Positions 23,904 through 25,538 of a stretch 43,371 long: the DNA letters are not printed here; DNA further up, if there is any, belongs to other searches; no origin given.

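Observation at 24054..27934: Translationally coupled operon: arginine-deiminase-like enzyme, second ArgRS, SAM methyltransferase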

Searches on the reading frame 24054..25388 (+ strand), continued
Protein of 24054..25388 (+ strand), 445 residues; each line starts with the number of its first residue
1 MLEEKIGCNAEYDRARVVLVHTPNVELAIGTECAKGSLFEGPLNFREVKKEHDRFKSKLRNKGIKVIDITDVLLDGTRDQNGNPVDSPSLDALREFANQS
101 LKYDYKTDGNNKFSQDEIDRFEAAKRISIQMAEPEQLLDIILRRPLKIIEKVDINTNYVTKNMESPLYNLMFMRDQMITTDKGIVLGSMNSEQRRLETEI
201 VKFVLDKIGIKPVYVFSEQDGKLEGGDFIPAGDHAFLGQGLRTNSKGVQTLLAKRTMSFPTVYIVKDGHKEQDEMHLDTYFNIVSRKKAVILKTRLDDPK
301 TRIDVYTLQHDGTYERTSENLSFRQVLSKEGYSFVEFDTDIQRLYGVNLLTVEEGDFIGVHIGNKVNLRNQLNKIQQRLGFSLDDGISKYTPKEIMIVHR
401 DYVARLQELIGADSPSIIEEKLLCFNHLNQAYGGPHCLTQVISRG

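Call 74: search_solved_structures(query=A1, max_evalue=0.00001, show_alignments=5)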
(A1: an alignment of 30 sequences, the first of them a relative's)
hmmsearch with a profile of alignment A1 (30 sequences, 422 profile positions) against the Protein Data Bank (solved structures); distinct sequences matched with E-value up to 0.00001: 22.
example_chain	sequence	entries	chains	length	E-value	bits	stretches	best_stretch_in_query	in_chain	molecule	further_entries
4e4j_A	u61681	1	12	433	6.2e-34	121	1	23-420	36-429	Arginine deiminase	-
1s9r_A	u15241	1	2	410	1.8e-33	119.5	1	23-301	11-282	Arginine deiminase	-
1lxy_A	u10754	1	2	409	2e-33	119.4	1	23-301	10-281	Arginine Deiminase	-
1rxx_A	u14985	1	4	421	1.8e-32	116.2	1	16-420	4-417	Arginine deiminase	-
4bof_A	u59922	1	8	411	1.4e-31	113.3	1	20-420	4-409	ARGININE DEIMINASE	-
2aci_A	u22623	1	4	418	1.4e-30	110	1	18-420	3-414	Arginine deiminase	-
2abr_A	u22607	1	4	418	1.4e-30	110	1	18-420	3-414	Arginine deiminase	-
2aaf_A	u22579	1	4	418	3.7e-30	108.6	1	18-420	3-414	Arginine deiminase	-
2a9g_A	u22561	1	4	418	4e-30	108.5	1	18-420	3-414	Arginine deiminase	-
3rhy_A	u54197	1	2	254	1.9e-13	53.5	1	182-265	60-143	N(G),N(G)-dimethylarginine dimethylaminohydrolase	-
3bpb_A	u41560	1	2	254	2.2e-13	53.4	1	182-264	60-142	dimethylarginine dimethylaminohydrolase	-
1h70_A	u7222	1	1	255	7.5e-13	51.6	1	182-264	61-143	NG, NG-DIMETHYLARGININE DIMETHYLAMINOHYDROLASE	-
2ci1_A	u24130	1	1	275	5.2e-08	35.6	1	181-277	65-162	NG, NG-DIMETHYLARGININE DIMETHYLAMINOHYDROLASE 1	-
2c6z_A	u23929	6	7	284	5.4e-08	35.6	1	180-291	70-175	NG, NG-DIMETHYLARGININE DIMETHYLAMINOHYDROLASE 1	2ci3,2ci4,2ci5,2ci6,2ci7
7ut0_A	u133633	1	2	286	9.5e-08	34.8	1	180-265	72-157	N(G),N(G)-dimethylarginine dimethylaminohydrolase 1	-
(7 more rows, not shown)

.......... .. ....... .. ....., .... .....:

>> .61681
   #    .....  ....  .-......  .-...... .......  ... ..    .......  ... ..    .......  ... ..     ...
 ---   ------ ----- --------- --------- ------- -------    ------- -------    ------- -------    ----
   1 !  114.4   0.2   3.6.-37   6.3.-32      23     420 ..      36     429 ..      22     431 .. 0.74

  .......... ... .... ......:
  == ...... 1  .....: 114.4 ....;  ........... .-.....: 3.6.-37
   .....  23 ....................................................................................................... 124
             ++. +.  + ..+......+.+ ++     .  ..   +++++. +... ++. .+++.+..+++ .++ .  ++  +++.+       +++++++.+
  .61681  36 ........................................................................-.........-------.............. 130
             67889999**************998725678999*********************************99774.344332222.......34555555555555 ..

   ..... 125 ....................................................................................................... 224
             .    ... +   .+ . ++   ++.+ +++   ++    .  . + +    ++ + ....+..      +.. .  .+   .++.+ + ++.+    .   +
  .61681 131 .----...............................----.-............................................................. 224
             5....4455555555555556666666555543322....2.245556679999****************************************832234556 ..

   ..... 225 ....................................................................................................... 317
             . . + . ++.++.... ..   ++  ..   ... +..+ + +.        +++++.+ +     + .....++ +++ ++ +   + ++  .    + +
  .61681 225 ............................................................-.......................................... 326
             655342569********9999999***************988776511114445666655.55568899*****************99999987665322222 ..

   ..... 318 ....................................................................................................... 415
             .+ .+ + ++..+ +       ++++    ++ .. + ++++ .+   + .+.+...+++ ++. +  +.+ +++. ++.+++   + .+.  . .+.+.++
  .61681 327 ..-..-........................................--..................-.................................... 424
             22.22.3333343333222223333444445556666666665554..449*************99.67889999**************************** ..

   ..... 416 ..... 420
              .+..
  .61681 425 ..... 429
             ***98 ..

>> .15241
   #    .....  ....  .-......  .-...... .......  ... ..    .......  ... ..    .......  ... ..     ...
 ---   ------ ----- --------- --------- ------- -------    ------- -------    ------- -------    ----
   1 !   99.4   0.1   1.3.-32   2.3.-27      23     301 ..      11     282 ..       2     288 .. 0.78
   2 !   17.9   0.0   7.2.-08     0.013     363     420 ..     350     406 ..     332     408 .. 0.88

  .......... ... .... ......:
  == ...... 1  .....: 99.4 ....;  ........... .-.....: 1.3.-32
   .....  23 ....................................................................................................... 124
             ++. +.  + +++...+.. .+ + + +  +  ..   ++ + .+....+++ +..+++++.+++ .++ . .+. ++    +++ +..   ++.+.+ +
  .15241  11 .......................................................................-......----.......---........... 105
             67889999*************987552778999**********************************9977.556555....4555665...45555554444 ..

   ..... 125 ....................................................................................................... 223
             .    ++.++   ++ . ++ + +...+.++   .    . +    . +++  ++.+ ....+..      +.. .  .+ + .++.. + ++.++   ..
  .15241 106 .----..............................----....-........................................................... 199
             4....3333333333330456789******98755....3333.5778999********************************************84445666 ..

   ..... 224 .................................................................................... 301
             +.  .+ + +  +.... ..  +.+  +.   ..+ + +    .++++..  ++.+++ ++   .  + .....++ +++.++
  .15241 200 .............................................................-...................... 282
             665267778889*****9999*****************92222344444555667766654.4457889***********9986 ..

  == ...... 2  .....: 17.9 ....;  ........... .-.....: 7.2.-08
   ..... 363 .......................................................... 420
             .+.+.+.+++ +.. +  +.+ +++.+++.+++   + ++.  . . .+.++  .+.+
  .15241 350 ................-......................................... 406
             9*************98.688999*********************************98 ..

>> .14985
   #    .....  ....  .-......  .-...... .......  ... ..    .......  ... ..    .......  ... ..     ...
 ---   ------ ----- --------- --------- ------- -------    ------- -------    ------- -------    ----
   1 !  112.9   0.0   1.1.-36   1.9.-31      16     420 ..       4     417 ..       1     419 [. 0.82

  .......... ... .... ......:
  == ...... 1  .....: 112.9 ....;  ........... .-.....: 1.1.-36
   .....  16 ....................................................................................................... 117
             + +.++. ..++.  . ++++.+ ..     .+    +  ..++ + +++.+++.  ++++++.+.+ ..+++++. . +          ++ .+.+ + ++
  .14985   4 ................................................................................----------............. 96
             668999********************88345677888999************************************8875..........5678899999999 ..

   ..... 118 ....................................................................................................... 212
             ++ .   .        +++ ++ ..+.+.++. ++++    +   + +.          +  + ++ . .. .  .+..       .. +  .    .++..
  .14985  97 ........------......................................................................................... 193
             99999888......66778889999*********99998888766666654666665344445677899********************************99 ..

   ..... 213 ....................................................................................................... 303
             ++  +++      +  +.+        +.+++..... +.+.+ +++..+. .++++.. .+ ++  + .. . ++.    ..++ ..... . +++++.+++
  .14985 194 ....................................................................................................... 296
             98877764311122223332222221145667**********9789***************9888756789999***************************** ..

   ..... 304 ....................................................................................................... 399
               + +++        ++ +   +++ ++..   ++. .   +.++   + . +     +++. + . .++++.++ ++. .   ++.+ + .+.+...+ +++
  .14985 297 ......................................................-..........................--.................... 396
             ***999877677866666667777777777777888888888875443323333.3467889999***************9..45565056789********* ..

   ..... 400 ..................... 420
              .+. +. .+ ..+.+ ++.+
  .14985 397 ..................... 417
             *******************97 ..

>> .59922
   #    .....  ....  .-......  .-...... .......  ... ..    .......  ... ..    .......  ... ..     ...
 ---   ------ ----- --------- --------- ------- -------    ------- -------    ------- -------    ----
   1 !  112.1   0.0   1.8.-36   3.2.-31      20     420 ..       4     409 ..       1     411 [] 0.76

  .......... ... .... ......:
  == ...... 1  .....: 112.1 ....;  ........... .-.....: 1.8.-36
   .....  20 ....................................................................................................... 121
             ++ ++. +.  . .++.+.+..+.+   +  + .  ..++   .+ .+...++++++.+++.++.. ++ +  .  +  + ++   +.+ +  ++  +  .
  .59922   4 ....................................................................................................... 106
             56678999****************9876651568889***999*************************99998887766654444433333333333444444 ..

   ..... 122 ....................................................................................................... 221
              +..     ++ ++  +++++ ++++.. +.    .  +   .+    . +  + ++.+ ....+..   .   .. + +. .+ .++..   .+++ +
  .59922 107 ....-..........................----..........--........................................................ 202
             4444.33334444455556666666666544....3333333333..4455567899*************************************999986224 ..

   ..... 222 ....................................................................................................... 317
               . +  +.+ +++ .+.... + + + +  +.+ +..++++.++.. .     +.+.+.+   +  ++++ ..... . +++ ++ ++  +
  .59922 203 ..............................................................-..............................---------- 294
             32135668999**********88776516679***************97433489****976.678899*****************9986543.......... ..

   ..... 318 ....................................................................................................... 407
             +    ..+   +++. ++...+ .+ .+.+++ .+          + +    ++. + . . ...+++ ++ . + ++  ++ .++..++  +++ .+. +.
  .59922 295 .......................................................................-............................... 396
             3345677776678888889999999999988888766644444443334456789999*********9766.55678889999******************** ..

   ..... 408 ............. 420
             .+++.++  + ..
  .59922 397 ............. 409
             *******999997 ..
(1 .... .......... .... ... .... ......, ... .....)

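Call 84: find_encoding_contigs(protein=P0009, flank=8000, max_places=1)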
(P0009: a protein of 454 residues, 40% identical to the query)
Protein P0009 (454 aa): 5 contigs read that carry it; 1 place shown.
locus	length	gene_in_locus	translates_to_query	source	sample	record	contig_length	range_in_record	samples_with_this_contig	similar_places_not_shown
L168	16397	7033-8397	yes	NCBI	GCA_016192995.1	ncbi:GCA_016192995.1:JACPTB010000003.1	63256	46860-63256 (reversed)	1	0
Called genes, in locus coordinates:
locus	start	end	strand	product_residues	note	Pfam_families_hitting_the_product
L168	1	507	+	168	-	?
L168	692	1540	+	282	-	-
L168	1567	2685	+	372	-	PF00069:Pkinase, PF07714:PK_Tyr_Ser-Thr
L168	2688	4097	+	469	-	PF00069:Pkinase (weak), PF01163:RIO1 (faint), PF01636:APH (weak), PF07714:PK_Tyr_Ser-Thr, PF00069:Pkinase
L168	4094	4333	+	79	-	-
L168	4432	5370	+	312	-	-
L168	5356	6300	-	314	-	-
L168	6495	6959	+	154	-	PF01037:AsnC_trans_reg (weak)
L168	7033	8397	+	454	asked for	PF02274:ADI, PF19420:DDAH_eukar (weak)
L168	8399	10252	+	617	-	PF00750:tRNA-synt_1d, PF01406:tRNA-synt_1e (faint), PF09334:tRNA-synt_1g (faint), PF05746:DALR_1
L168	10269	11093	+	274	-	-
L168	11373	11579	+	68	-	PF26688:RHH_12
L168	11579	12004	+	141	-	PF10130:PIN_2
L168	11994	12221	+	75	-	-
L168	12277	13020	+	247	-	-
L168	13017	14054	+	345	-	-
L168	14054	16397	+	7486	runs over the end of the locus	PF13432:TPR_16 (faint), PF12717:Cnd1 (faint), PF02985:HEAT (faint), PF13646:HEAT_2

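Call 85: find_encoding_contigs(protein=P0010, flank=8000, max_places=1)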
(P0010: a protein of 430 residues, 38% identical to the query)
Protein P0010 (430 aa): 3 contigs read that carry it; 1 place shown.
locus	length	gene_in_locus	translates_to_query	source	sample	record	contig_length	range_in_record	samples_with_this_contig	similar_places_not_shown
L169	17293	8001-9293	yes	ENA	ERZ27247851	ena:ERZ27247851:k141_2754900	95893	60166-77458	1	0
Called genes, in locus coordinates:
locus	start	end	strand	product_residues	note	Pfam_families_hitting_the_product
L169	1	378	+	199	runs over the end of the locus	PF01092:Ribosomal_S6e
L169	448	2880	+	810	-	PF00069:Pkinase, PF07714:PK_Tyr_Ser-Thr, PF01163:RIO1, PF03109:ABC1 (faint)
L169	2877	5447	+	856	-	PF00069:Pkinase, PF07714:PK_Tyr_Ser-Thr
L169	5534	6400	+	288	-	PF00702:Hydrolase, PF13419:HAD_2 (faint)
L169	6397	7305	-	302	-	PF04014:MazE_antitoxin (weak)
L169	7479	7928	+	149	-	PF01037:AsnC_trans_reg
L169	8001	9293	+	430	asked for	PF02274:ADI, PF19420:DDAH_eukar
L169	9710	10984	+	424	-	PF00764:Arginosuc_synth, PF20979:Arginosuc_syn_C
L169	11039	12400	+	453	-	PF00206:Lyase_1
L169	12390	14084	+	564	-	PF03485:Arg_tRNA_synt_N, PF00750:tRNA-synt_1d, PF05746:DALR_1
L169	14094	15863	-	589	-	PF02310:B12-binding, PF04055:Radical_SAM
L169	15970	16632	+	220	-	PF04851:ResIII, PF00270:DEAD, PF22527:DEXQc_Suv3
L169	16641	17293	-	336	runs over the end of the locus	PF12840:HTH_20 (faint), PF13404:HTH_AsnC-type, PF13412:HTH_24 (weak), PF13404:HTH_AsnC-type, PF13412:HTH_24, PF01037:AsnC_trans_reg (weak)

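Call 86: find_encoding_contigs(protein=P0018, flank=8000, max_places=1)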
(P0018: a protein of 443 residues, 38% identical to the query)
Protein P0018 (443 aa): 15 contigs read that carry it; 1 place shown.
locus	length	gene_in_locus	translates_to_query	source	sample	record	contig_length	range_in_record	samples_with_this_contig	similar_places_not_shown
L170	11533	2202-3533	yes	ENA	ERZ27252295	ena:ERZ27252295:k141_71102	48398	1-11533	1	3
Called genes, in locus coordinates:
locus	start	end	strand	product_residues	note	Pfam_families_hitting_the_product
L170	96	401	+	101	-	PF18993:Rv0078B (weak)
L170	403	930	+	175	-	-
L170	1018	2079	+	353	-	PF13859:BNR_3 (weak), PF13088:BNR_2, PF24316:Tli3 (faint), PF02012:BNR (faint)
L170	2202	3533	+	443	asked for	PF02274:ADI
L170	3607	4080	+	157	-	PF00583:Acetyltransf_1 (weak), PF13508:Acetyltransf_7 (weak)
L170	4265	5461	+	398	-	-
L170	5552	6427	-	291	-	PF03976:PPK2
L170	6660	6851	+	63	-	-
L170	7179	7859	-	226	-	PF07963:N_methyl, PF07596:SBP_bac_10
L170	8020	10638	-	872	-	-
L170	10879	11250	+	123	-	-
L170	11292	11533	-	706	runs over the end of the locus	-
